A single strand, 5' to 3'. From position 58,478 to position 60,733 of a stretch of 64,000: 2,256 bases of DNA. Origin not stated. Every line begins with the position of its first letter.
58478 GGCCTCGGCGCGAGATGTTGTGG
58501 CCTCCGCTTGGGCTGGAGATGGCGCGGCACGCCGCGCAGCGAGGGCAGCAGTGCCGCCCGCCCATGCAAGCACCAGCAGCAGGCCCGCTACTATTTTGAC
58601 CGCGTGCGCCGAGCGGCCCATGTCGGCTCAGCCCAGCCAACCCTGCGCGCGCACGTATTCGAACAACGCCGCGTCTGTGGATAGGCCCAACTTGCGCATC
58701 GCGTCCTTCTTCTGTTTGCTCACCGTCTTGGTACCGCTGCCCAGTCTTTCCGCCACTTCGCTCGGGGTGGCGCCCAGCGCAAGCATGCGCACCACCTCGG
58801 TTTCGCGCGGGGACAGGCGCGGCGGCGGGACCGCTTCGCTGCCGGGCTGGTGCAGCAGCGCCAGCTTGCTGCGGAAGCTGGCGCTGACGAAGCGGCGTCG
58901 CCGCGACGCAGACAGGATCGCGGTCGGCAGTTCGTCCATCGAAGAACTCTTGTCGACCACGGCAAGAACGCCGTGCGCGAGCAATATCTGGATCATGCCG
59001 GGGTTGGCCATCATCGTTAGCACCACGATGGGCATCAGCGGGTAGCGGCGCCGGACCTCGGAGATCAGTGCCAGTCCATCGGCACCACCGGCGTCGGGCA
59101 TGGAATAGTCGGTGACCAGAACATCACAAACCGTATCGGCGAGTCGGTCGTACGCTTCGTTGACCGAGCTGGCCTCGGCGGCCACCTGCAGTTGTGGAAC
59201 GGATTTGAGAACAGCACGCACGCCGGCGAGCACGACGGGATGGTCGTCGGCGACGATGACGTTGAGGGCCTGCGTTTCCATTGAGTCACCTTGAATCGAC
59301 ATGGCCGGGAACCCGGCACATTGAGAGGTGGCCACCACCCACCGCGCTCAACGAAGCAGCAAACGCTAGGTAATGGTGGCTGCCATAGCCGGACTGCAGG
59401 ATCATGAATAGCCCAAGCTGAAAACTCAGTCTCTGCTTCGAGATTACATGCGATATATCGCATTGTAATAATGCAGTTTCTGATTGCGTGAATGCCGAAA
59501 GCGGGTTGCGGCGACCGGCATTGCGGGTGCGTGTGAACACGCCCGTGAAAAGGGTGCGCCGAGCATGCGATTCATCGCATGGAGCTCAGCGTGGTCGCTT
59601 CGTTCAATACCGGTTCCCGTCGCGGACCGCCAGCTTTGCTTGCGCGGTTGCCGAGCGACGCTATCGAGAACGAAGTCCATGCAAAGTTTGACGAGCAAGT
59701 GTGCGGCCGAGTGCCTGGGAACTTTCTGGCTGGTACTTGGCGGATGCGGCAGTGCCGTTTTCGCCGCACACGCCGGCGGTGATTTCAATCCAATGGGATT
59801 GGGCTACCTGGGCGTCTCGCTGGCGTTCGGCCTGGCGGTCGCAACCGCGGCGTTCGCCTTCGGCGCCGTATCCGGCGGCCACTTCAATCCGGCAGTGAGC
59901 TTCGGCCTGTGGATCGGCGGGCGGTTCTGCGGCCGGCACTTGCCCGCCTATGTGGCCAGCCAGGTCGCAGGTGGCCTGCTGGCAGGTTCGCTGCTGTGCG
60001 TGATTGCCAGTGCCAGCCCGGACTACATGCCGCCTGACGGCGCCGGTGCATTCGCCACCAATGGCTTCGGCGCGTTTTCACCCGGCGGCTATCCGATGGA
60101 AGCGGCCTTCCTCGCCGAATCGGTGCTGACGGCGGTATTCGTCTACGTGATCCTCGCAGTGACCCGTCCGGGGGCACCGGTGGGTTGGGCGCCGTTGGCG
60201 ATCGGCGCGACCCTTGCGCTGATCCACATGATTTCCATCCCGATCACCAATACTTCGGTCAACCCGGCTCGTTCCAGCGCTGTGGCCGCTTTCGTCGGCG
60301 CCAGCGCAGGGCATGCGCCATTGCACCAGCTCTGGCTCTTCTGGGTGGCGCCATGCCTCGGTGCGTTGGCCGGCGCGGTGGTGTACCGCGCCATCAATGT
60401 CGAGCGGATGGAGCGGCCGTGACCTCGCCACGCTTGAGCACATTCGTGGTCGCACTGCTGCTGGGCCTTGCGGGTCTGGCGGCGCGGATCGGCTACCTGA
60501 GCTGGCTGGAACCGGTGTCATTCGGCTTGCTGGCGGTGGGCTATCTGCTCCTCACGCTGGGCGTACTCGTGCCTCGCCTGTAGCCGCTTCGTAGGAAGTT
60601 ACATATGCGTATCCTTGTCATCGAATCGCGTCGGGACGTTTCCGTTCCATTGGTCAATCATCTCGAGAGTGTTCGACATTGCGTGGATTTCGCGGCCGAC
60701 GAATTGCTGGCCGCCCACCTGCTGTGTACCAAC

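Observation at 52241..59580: Three copies of a 7-2-7' palindrome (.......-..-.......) define a candidate regulon for the adjacent BvgA/NarL-type response regulator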

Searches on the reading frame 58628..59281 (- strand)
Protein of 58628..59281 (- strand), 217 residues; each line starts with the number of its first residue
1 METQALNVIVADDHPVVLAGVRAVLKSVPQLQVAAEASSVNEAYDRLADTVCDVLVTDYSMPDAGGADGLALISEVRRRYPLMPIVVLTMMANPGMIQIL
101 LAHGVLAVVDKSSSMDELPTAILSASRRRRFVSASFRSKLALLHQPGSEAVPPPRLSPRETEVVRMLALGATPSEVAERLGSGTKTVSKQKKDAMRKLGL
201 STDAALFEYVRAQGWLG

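Call 6: search_protein_families(library=pfam, proteins=[window:58628-59281:-])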
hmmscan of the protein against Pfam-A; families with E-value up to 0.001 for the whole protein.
window:58628-59281:- (217 aa): 3 families
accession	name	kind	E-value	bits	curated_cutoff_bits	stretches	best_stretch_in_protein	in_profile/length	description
PF00072.30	Response_reg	-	1.1e-18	67.8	30.2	1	8-122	1-110/111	Response regulator receiver domain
PF00196.25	GerE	-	1.8e-08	34.3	23.5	1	156-206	3-53/57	Bacterial regulatory proteins, luxR family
PF04545.22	Sigma70_r4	-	2.5e-05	24.1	24.1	1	155-198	4-48/50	Sigma-70, region 4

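Call 7: find_related_loci(query=window:58628-59281:-, collection=genome_contigs, flank=10000)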
Query window:58628-59281:- (217 aa) in genome_contigs; peptide patterns used: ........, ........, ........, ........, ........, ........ (x = any residue, [..] = any of these).
153 stretches matched a pattern; 68 encode a relative of the query (tblastn E <= 1e-3); 68 distinct loci.
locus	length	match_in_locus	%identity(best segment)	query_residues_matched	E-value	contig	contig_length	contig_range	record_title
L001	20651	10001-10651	97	1-217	6e-138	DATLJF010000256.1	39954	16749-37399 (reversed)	MAG TPA_asm: Stenotrophomonas sp. isolate SMAG_U13689 k141_10570, whole genome shotgun sequence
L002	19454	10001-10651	90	1-217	1e-129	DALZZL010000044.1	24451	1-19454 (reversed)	MAG TPA_asm: Stenotrophomonas sp. isolate CTOTU47896 NODE_104_length_24451_cov_14.322922, whole genome shotgun sequence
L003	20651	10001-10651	88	1-217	9e-128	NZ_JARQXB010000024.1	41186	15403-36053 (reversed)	Stenotrophomonas sp. HITSZ_GD NODE_24_length_41186_cov_239.843854, whole genome shotgun sequence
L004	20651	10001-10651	88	1-217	5e-126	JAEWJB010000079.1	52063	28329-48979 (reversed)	MAG: Proteobacteria bacterium isolate OH_PBrB_135 k127_993131, whole genome shotgun sequence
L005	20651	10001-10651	86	1-217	1e-124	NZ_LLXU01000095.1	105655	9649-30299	Stenotrophomonas panacihumi strain JCM 16536 contig_57, whole genome shotgun sequence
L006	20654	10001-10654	92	1-217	1e-123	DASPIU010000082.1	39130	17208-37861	MAG TPA_asm: Stenotrophomonas sp. isolate SMAG_U11991 k141_186978, whole genome shotgun sequence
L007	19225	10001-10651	83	1-217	2e-120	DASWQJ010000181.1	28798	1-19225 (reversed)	MAG TPA_asm: Stenotrophomonas sp. isolate SMAG_U3491 k141_2966805, whole genome shotgun sequence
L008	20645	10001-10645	47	3-217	1e-59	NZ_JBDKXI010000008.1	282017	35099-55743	Pseudoxanthomonas sp. CCNWLY206-1 scaffold8, whole genome shotgun sequence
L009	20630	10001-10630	45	5-214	3e-53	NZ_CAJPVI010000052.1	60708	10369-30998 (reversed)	Cupriavidus numazuensis strain LMG 26411 isolate LMG 26411, whole genome shotgun sequence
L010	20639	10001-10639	45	2-214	5e-53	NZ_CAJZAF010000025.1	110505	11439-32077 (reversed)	Cupriavidus pinatubonensis strain LMG 23994 isolate 1245, whole genome shotgun sequence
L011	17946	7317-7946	45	2-211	2e-52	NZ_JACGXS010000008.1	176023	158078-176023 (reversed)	Stenotrophomonas tumulicola strain JCM 30961 NODE_8, whole genome shotgun sequence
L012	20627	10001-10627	47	3-211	2e-52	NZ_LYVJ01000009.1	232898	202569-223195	Stenotrophomonas maltophilia strain Sm46PAILV contig009, whole genome shotgun sequence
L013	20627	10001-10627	46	3-211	4e-52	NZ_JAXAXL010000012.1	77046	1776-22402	Stenotrophomonas maltophilia strain FR026 NODE_12_length_77046_cov_24.846541, whole genome shotgun sequence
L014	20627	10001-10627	44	3-211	1e-51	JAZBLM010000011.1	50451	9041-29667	MAG: Pseudomonadota bacterium isolate AB044-bin9 NODE_303_length_50451_cov_22.456723, whole genome shotgun sequence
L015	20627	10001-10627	44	3-211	2e-51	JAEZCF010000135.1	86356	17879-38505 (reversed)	MAG: Proteobacteria bacterium isolate OH_CBrB_232 k127_1984478, whole genome shotgun sequence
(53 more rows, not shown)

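Call 21: search_solved_structures(query=window:58628-59281:-, max_evalue=1e-10)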
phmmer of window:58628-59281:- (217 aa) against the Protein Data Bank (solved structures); distinct sequences matched with E-value up to 1e-10: 14.
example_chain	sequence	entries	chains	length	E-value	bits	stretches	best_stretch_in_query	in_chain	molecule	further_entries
5vxn_A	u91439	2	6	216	9.9e-37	129.5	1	6-211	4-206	Transcriptional regulatory protein RcsB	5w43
5o8y_A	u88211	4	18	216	9.9e-37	129.5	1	6-211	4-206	Transcriptional regulatory protein RcsB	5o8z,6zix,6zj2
6eo2_A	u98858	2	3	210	1.1e-36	129.4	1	6-210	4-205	Transcriptional regulatory protein RcsB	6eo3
5i4c_A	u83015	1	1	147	8.5e-21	77.5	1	6-137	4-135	Transcriptional regulatory protein RcsB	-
6zii_B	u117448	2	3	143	9.6e-21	77.4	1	6-136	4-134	Transcriptional regulatory protein RcsB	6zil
3c3w_A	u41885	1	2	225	3.7e-14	55.9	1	7-207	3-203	TWO COMPONENT TRANSCRIPTIONAL REGULATORY PROTEIN DEVR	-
5hev_A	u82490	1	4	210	1e-12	51.1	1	6-208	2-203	Response regulator protein VraR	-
4yn8_A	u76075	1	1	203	2.7e-12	49.8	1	6-212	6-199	Response regulator ChrA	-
1p4w_A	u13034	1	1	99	7.9e-12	48.3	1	141-211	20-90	rcsB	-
1a04_A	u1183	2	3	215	1.1e-11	47.8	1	6-203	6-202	NITRATE/NITRITE RESPONSE REGULATOR PROTEIN NARL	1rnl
3cz5_A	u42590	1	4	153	2.2e-11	46.8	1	6-142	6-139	Two-component response regulator, LuxR family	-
5f64_A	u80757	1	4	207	4.2e-11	45.9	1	4-208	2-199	Positive transcription regulator EvgA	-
8zwn_A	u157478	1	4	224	5.6e-11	45.5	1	4-208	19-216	DNA-binding transcriptional activator EvgA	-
4ldz_A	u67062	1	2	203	9.5e-11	44.8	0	6-215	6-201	Transcriptional regulatory protein DesR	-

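Call 22: search_protein_families(library=ncbifam, proteins=[window:58628-59281:-], max_evalue=0.001)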
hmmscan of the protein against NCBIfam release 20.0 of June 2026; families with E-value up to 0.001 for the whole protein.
window:58628-59281:- (217 aa): 39 families (the best 25 are shown)
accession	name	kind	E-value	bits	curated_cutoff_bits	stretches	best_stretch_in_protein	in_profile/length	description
NF008098.0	PRK10840.1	equivalog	3.5e-42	144.3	235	1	5-211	3-206/216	response regulator transcription factor RcsB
NF052445.1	RespRegMctR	equivalog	1.8e-29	102.7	300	1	6-212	2-201/205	two-component system response regulator MctR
NF011896.0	PRK15369.1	equivalog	2.2e-28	99.3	242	1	5-211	3-205/211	two component system response regulator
NF047785.1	respo_reg_MadR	equivalog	5.7e-24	84.6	300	1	7-204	2-197/209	MadR family response regulator transcription factor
NF007018.1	PRK09483.1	equivalog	1.7e-22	80.1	280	1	6-206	2-199/217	UvrY/SirA/GacA family response regulator transcription factor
NF007685.0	PRK10360.1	equivalog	2.6e-19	69.8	258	1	7-207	3-189/196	response regulator transcription factor UhpA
NF007708.0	PRK10403.1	equivalog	6.6e-16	58.4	343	1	2-202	3-200/215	nitrate/nitrite response regulator protein NarP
NF007935.0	PRK10651.1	equivalog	1.5e-14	53.7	250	1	3-201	4-201/216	two-component system response regulator NarL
NF007419.0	PRK09958.1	equivalog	5.7e-14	52.2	251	1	7-210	2-198/204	acid-sensing system DNA-binding response regulator EvgA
NF007403.0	PRK09935.1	equivalog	2e-12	47.2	271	1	7-212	5-206/210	fimbria biosynthesis transcriptional regulator FimZ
NF041830.1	RR_TF_ErdR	exception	1.7e-11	44.3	390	1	6-204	2-201/213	response regulator transcription factor ErdR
NF008548.0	PRK11475.1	equivalog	8.9e-11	41.7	176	1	66-208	52-187/207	DNA-binding transcriptional activator BglJ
NF001965.0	PRK00742.1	subfamily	1.8e-10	40.6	293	1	5-113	3-109/357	chemotaxis-specific protein-glutamate methyltransferase CheB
NF009206.0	PRK12555.1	subfamily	1.9e-10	40.3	342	1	7-117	2-110/340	chemotaxis-specific protein-glutamate methyltransferase CheB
NF006900.1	PRK09390.1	equivalog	4.6e-08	32.8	255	1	4-201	3-188/203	response regulator FixJ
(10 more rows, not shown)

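Call 23: search_solved_structures(query=window:58628-59281:-, max_evalue=1e-30, show_alignments=1)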
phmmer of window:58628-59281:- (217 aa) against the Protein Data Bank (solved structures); distinct sequences matched with E-value up to 1e-30: 3.
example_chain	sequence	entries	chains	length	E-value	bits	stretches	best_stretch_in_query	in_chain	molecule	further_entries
5vxn_A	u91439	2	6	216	9.9e-37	129.5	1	6-211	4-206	Transcriptional regulatory protein RcsB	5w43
5o8y_A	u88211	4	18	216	9.9e-37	129.5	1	6-211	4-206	Transcriptional regulatory protein RcsB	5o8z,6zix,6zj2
6eo2_A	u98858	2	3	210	1.1e-36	129.4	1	6-210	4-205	Transcriptional regulatory protein RcsB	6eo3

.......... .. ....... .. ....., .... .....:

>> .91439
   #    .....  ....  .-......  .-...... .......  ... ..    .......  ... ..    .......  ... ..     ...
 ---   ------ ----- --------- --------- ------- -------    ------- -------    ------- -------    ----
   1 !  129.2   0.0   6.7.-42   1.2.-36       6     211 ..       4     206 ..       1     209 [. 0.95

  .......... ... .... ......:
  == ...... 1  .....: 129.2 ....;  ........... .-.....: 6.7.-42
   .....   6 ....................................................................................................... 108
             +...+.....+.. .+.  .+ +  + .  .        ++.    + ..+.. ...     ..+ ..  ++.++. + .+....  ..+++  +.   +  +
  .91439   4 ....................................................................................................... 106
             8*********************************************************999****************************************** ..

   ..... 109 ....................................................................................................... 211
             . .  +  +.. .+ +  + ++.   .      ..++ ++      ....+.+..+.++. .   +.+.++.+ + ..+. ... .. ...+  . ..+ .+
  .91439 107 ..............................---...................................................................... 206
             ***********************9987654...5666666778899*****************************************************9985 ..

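Call 48: find_homologous_proteins(query=window:58628-59281:-, max_evalue=1e-30)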
Query window:58628-59281:- (217 aa): 906 proteins with E <= 1e-30 among 4555 candidates; the best 120 are listed.
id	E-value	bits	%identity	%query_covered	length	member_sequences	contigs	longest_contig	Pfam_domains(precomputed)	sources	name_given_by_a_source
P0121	1.3e-128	444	97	100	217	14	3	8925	PF00196.26,PF00072.31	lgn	-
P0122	3.0e-126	436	96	100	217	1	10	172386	PF00196.26,PF00072.31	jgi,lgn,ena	-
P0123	3.6e-122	423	92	100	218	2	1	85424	PF00196.26,PF00072.31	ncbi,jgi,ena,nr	ncbi:MAG TPA: response regulator transcription factor [Stenotrophomonas sp.]|nr:response regulator t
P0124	6.1e-120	416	90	100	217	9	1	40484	PF00196.26,PF00072.31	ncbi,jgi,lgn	-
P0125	3.6e-114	397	87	100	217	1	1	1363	PF00196.26,PF00072.31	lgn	-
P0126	4.9e-112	390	85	100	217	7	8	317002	PF00196.26,PF00072.31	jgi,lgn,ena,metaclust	metaclust:\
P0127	2.2e-111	388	84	100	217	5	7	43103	PF00196.26,PF00072.31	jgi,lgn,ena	-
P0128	5.2e-53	197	49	97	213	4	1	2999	PF00196.26,PF04545.23,PF00072.31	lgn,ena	-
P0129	7.2e-53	197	48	95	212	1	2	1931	PF13936.13,PF00196.26,PF00072.31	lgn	-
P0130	2.8e-52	195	50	97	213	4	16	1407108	PF13384.13,PF00196.26,PF00072.31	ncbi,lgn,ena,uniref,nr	ncbi:response regulator transcription factor [Vulcaniibacterium tengchongense]|uniref:LuxR family tw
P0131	9.3e-52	193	47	97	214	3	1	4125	PF00196.26,PF00072.31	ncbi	ncbi:MAG: response regulator transcription factor [Gammaproteobacteria bacterium]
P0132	1.3e-51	193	48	96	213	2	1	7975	PF00196.26,PF04545.23,PF00072.31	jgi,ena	-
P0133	2.9e-51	192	47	100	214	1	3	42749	PF00196.26,PF00072.31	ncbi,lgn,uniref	ncbi:MAG: response regulator, partial [Stenotrophomonas sp.]|uniref:response regulator n=1 Tax=Steno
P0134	8.6e-51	190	50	94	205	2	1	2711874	PF13384.13,PF13936.13,PF00196.26,PF00072.31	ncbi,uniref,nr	ncbi:response regulator transcription factor [Stenotrophomonas sp. SY1]|uniref:response regulator tr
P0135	9.7e-51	190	48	97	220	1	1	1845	PF00196.26,PF00072.31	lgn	-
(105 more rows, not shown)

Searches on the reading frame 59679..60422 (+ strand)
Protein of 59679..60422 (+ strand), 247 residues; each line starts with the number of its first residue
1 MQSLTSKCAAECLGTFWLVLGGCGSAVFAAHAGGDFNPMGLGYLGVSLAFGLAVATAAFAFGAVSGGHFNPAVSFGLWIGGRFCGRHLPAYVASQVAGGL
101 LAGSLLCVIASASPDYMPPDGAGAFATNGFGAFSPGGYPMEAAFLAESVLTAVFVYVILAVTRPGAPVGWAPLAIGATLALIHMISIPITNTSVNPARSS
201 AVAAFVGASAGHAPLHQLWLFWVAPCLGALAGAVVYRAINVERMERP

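Call 6: search_protein_families(library=pfam, proteins=[window:59679-60422:+])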
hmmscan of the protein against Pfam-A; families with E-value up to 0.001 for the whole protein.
window:59679-60422:+ (247 aa): 1 family
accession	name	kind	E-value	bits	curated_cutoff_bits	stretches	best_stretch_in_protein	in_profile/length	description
PF00230.25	MIP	-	3.4e-42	145.1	25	1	5-236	8-222/222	Major intrinsic protein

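Call 22: search_protein_families(library=ncbifam, proteins=[window:59679-60422:+], max_evalue=0.001)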
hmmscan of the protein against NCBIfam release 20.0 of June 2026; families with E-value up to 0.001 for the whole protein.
window:59679-60422:+ (247 aa): 4 families
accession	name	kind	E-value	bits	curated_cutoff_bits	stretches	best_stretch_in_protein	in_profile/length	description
NF003838.0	PRK05420.1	equivalog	1.9e-86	289.3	256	1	6-241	3-228/231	aquaporin Z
TIGR00861.1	MIP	subfamily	2.4e-48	164.9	171.25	1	10-236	1-224/224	MIP family channel protein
NF045553.1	AquGlycerPorinGla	equivalog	1.3e-11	44.3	400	1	4-117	5-114/290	aquaglyceroporin Gla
NF043012.1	LacAcidTportLarD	equivalog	1.7e-06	27.7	390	1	9-199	5-189/237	D/L-lactic acid transporter LarD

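Call 62: find_homologous_proteins(query=window:59679-60422:+, max_evalue=1e-60)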
Query window:59679-60422:+ (247 aa): 5939 proteins with E <= 1e-60 among 8000 candidates; the best 120 are listed.
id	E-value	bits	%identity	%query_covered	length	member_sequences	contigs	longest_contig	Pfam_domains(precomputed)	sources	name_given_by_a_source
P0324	1.1e-141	489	93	100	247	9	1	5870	PF00230.26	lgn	-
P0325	7.5e-131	453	85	100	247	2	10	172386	PF00230.26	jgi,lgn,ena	-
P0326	1.5e-126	439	84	98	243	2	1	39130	PF00230.26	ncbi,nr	ncbi:MAG TPA: aquaporin Z [Stenotrophomonas sp.]|nr:aquaporin Z [Stenotrophomonas sp.]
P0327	1.8e-125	436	83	99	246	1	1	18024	PF00230.26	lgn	-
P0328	7.4e-125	434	81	100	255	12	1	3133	PF00230.26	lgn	-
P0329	7.5e-121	421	80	99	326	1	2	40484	PF00230.26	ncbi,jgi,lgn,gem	-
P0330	1.1e-118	413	79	100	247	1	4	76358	PF00230.26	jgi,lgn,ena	-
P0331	5.0e-114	398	75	100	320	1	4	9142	PF00230.26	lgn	-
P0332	7.1e-113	394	74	99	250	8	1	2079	PF00230.26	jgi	-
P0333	1.6e-109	383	76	97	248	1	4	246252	PF00230.26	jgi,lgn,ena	-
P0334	6.4e-109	381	72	100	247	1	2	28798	PF00230.26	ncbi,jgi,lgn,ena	ncbi:MAG TPA: aquaporin Z [Stenotrophomonas sp.]|jgi:aquaporin Z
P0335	5.1e-106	372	71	100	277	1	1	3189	PF00230.26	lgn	-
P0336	1.3e-105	371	77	93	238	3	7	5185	PF00230.26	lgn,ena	-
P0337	1.2e-84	302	64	96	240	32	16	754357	PF00230.26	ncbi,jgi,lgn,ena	-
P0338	3.4e-83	297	63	98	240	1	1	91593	PF00230.26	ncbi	ncbi:MAG: aquaporin Z [Pseudoxanthomonas sp.]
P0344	1.8e-82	295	62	97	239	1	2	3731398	PF00230.26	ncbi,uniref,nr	ncbi:aquaporin Z [Lysobacter panacisoli]|uniref:Aquaporin Z n=1 Tax=Lysobacter panacisoli TaxID=1255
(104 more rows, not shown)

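Call 63: find_encoding_contigs(protein=P0337, flank=6000, max_places=2)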
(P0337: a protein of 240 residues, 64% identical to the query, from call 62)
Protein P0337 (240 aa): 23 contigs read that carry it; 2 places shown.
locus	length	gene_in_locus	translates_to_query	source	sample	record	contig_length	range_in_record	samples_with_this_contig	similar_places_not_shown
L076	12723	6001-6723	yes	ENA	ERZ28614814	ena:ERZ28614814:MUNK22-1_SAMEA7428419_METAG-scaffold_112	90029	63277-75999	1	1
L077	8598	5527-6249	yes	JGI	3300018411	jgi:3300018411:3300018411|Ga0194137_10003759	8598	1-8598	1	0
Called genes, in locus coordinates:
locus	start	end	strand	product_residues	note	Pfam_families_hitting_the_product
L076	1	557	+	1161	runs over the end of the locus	PF17757:UvrB_inter, PF21132:MFD_D3, PF02559:CarD_TRCF_RID, PF00270:DEAD, PF04851:ResIII, PF00271:Helicase_C, PF03461:TRCF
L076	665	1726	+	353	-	PF02615:Ldh_2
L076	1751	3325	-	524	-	PF02743:dCache_1, PF22309:HK-GC-Chemotax_sensor (weak), PF00990:GGDEF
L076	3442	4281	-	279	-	PF00300:His_Phos_1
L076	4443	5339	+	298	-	PF02678:Pirin, PF05726:Pirin_C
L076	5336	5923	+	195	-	-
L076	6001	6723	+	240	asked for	PF00230:MIP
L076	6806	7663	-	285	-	PF02678:Pirin, PF05726:Pirin_C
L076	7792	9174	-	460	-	PF00171:Aldedh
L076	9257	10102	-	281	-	PF00528:BPD_transp_1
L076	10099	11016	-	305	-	PF00528:BPD_transp_1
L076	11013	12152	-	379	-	PF00005:ABC_tran, PF13304:AAA_21 (faint), PF08402:TOBE_2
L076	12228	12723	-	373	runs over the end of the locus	PF01547:SBP_bac_1, PF13531:SBP_bac_11, PF13416:SBP_bac_8, PF13343:SBP_bac_6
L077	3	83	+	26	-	?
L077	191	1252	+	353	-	PF02615:Ldh_2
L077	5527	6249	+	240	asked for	PF00230:MIP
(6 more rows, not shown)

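Call 64: find_encoding_contigs(protein=P0344, flank=6000, max_places=1)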
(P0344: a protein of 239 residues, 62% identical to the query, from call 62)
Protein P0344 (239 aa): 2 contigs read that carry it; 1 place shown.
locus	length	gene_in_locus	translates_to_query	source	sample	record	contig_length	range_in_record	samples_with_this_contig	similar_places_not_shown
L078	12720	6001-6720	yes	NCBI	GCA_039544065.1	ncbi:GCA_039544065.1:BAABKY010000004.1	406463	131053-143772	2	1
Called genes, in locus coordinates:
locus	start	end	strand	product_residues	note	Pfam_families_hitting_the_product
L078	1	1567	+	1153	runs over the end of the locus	PF17757:UvrB_inter, PF21132:MFD_D3, PF02559:CarD_TRCF_RID, PF00270:DEAD, PF04851:ResIII, PF00271:Helicase_C, PF03461:TRCF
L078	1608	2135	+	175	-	PF00300:His_Phos_1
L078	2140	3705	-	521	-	PF13091:PLDc_2, PF00614:PLDc (weak)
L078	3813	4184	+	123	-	-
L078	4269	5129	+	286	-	PF02678:Pirin, PF05726:Pirin_C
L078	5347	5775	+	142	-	-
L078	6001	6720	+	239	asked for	PF00230:MIP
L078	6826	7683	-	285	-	PF02678:Pirin, PF05726:Pirin_C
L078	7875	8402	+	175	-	PF20101:DUF6491 (faint)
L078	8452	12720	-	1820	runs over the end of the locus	-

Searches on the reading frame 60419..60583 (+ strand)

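Call 52: search_protein_families(library=pfam, proteins=[window:60419-60583:+], max_evalue=5)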
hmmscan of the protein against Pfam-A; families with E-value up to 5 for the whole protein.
window:60419-60583:+ (54 aa): 1 family
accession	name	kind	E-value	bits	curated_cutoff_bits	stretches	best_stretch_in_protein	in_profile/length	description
PF11431.13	Transport_MerF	-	1.1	9.6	24.3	1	10-29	3-22/45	Membrane transport protein MerF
